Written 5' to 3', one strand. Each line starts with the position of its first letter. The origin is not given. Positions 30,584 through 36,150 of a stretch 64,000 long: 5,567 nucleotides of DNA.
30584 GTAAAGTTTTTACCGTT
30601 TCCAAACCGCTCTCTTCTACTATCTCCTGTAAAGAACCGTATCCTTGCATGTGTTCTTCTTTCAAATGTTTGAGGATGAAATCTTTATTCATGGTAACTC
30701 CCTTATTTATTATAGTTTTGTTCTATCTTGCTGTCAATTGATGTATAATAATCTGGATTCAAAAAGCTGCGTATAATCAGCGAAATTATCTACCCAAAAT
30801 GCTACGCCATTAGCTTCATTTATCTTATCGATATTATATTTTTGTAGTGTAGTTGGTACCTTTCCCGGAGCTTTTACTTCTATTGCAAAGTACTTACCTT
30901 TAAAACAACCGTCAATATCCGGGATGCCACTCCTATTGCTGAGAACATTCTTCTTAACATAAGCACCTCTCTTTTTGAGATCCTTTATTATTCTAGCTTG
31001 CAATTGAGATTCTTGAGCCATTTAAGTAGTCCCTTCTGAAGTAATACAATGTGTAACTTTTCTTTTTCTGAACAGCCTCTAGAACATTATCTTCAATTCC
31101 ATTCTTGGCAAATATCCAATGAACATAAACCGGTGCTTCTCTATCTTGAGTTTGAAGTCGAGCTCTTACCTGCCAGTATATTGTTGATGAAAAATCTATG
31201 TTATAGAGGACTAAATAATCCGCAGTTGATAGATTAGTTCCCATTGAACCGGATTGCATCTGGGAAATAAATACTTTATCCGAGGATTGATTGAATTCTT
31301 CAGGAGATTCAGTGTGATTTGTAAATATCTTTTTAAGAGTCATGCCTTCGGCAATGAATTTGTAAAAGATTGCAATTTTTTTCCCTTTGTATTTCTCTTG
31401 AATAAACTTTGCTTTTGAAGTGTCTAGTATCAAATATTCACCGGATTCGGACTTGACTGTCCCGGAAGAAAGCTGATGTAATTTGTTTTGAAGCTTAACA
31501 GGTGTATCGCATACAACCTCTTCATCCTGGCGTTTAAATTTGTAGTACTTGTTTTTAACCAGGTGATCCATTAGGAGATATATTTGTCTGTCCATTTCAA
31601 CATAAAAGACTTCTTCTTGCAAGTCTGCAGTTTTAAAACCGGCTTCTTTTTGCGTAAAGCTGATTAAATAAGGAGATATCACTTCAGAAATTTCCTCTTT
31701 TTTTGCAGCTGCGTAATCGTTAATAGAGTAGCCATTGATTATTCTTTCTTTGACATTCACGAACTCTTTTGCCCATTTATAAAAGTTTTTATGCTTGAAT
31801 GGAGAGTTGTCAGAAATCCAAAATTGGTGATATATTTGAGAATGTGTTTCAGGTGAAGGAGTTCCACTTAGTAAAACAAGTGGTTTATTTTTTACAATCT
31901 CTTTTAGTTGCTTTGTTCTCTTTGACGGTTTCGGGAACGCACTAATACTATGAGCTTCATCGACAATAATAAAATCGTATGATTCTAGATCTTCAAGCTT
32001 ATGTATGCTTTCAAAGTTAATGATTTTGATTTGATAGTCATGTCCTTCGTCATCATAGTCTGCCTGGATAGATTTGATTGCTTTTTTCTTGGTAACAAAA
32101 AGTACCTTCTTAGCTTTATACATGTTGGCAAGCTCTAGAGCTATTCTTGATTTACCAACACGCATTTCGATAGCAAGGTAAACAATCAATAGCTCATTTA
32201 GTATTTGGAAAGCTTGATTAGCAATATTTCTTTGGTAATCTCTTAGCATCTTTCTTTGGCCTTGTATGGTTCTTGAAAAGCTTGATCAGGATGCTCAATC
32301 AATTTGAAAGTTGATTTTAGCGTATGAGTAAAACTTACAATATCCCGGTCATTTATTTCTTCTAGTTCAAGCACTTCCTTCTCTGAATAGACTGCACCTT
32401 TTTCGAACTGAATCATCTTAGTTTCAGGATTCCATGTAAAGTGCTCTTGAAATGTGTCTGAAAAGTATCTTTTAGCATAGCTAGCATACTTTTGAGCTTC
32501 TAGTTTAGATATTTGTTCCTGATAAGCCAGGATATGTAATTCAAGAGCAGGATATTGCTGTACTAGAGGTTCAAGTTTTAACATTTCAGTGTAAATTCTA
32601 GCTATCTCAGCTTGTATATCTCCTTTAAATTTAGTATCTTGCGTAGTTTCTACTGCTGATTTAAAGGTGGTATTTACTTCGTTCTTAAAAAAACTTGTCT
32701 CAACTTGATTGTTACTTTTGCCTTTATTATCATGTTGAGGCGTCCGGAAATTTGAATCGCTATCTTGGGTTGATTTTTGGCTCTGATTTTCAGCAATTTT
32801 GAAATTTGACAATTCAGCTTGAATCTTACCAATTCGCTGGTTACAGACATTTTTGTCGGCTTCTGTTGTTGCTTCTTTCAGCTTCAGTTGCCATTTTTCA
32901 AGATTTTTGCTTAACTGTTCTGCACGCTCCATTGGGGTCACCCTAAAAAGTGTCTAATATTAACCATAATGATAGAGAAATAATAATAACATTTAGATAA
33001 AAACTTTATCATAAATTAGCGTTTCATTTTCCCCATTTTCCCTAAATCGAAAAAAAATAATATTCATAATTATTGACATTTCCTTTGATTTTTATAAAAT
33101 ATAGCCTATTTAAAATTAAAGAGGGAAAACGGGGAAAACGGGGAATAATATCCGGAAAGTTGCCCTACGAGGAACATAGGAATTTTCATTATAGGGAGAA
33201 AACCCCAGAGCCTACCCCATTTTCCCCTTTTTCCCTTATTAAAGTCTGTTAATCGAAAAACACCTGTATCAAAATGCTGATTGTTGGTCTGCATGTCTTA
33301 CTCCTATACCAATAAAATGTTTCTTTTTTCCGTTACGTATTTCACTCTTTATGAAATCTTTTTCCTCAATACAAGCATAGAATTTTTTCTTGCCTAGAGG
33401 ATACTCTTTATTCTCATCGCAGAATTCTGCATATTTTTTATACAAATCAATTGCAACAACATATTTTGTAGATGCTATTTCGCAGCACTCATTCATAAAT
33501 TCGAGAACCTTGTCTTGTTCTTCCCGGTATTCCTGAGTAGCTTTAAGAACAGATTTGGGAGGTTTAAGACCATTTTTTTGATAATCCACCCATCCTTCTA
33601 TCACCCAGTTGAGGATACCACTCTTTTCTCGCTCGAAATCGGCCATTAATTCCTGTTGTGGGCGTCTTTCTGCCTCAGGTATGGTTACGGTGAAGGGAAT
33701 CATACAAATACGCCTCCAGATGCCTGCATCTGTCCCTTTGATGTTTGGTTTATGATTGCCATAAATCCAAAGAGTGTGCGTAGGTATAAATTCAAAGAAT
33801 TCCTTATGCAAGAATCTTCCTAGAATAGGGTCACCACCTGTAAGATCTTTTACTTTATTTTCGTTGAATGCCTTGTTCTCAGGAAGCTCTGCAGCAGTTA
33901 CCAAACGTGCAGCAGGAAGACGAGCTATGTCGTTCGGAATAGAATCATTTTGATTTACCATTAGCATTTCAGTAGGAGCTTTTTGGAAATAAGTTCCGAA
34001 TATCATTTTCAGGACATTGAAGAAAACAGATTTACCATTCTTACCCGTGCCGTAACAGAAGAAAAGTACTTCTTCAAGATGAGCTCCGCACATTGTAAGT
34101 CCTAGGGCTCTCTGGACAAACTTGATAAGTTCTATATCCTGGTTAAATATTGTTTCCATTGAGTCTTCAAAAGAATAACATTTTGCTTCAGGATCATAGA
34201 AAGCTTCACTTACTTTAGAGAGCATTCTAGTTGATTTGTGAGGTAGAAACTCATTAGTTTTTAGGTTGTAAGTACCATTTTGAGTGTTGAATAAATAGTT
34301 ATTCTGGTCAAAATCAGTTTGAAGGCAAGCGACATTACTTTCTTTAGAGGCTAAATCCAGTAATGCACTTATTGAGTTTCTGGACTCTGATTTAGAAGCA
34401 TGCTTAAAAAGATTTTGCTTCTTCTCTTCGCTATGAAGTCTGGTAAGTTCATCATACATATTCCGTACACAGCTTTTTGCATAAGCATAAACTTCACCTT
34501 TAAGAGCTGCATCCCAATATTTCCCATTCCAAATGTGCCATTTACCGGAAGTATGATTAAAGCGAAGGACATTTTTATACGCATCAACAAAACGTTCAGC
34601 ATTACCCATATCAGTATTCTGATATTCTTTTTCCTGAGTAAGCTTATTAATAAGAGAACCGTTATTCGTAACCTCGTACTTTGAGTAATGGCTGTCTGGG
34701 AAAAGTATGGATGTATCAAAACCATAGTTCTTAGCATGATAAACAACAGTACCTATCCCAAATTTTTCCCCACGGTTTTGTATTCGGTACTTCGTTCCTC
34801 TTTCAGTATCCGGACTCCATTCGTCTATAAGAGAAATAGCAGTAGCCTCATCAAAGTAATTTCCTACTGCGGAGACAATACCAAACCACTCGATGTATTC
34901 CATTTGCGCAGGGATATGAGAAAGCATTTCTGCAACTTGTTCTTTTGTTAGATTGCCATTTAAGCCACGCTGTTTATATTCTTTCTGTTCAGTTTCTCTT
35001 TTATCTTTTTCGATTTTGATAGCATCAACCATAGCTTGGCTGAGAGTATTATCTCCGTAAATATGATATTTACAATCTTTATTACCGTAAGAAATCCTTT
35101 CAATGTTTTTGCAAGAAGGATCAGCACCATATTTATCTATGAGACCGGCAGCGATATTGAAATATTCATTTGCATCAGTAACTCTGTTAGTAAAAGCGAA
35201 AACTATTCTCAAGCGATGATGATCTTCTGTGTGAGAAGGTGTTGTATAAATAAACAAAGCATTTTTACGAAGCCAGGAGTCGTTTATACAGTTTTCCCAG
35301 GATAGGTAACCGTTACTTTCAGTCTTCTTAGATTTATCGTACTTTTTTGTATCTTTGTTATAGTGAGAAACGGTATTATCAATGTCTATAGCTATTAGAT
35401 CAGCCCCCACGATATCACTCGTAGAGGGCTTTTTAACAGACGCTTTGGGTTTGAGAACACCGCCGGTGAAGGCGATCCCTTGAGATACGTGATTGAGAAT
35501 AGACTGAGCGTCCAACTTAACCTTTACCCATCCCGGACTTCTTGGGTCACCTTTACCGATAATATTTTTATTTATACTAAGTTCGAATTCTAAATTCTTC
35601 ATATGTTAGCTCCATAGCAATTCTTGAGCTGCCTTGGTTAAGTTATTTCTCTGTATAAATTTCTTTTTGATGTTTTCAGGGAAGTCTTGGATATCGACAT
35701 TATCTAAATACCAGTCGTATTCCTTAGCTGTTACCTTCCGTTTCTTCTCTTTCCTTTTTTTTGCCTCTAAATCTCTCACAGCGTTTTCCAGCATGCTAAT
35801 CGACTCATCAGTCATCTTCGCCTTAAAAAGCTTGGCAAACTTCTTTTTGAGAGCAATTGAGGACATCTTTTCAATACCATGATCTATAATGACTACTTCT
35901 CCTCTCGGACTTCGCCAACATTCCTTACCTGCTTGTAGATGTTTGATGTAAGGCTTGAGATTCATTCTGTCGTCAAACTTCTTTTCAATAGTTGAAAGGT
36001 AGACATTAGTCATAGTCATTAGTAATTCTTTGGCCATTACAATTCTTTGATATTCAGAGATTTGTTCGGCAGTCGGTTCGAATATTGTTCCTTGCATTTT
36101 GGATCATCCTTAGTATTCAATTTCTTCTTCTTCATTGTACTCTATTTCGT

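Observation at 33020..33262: Inverted iteron cluster (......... units) downstream of the primase-helicase gene, a candidate replication origin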

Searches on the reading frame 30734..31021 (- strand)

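Call 10: search_protein_families(library=pfam, proteins=[window:30734-31021:-])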
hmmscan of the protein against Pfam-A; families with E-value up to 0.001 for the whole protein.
window:30734-31021:- (95 aa): 2 families
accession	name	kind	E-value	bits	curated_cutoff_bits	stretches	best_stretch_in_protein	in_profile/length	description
PF08774.17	VRR_NUC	-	0.00057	20.4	23.8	1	7-72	38-107/116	VRR-NUC domain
PF01870.24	Hjc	-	0.00097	19.5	21.1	0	11-69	6-66/93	Archaeal holliday junction resolvase (hjc)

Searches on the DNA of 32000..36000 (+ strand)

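Call 11: search_dna_similar(query=window:32000-36000:+, collection=phages, mode=distant, max_rows=30)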
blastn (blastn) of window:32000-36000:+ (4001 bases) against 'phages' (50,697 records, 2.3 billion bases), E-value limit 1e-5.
No match.

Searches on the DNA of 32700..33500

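Call 7: search_rna_families(source=window, start=32700, end=33500, threshold=evalue, max_evalue=10)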
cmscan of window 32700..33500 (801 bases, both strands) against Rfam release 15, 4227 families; matches with E-value up to 10: 16.
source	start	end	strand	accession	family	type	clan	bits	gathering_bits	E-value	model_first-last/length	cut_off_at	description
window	33025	33140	-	RF04205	MIR2606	Gene; miRNA;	-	33.9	139.7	0.0038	25-141/165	no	MIR2606 microRNA precursor family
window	32886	33012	-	RF03922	MIR2119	Gene; miRNA;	-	23.2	73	2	1-188/188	no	MIR2119 microRNA precursor family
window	33001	33162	+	RF04205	MIR2606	Gene; miRNA;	-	22.2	139.7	1.3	1-165/165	no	MIR2606 microRNA precursor family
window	33080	33228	+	RF02995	IMES-5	Gene; sRNA;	-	21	96.1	0.14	1-150/150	no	IMES-5 RNA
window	33010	33170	-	RF04088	MIR812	Gene; miRNA;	-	20.8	80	9.1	1-205/205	no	MIR812 microRNA precursor family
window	33123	33227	-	RF03836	mir-3547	Gene; miRNA;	-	18.8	77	1.7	1-88/88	no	mir-3547 microRNA precursor family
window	33123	33226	-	RF00796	mir-48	Gene; miRNA;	-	18.7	69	0.57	1-76/76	no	mir-48 microRNA precursor family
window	33020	33148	+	RF04174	MIR4208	Gene; miRNA;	-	17.5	140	8.4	1-191/191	no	MIR4208 microRNA precursor family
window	33404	33460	-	RF02153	NBR2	Gene; lncRNA;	-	17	40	9.9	1-63/63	no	Neighbour of BRCA1 gene 2 converved region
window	33026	33171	+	RF03005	lysM-TM7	Cis-reg;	-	16.9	61.5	2.4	1-138/138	no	lysM-TM7 RNA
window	33070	33137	+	RF00705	mir-202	Gene; miRNA;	-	16.6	51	0.96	1-76/76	no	mir-202 microRNA precursor family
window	33379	33428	-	RF00593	snoU83B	Gene; snRNA; snoRNA; CD-box;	-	16.4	35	1.9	1-94/94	no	Small nucleolar RNA U83B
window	33023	33142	-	RF01043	MIR1023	Gene; miRNA;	-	14.9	90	2.6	30-138/165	no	MIR1023 microRNA precursor family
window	33235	33261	-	RF01748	nuoG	Cis-reg;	-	14.2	33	3.8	1-43/43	no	nuoG RNA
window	32932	33035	-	RF01295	SCARNA7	Gene; snRNA; snoRNA; scaRNA;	-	12.6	65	0.93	1-330/330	no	Small Cajal body-specific RNA 7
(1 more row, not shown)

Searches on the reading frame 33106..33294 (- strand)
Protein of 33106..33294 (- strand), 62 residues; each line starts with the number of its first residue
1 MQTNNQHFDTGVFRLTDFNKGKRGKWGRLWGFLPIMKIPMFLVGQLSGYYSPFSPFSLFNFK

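Call 78: search_protein_families(library=pfam, proteins=[window:33106-33294:-], max_evalue=0.01)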
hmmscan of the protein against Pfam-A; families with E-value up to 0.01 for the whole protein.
window:33106-33294:- (62 aa): 0 families

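Call 83: search_protein_representatives(protein=window:33106-33294:-)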
Query: 62 residues. Proteins with E-value up to 0.001 (for the whole library): 4; up to 1e-10: 1; up to 1e-30: 0. The best 4 are listed.
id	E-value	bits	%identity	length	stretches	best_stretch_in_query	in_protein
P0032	1.7e-13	66.4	29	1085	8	13-43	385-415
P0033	8.0e-06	42.1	30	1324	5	10-56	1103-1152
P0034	8.3e-05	38.9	29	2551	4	10-42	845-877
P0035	6.4e-04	36.1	34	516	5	23-62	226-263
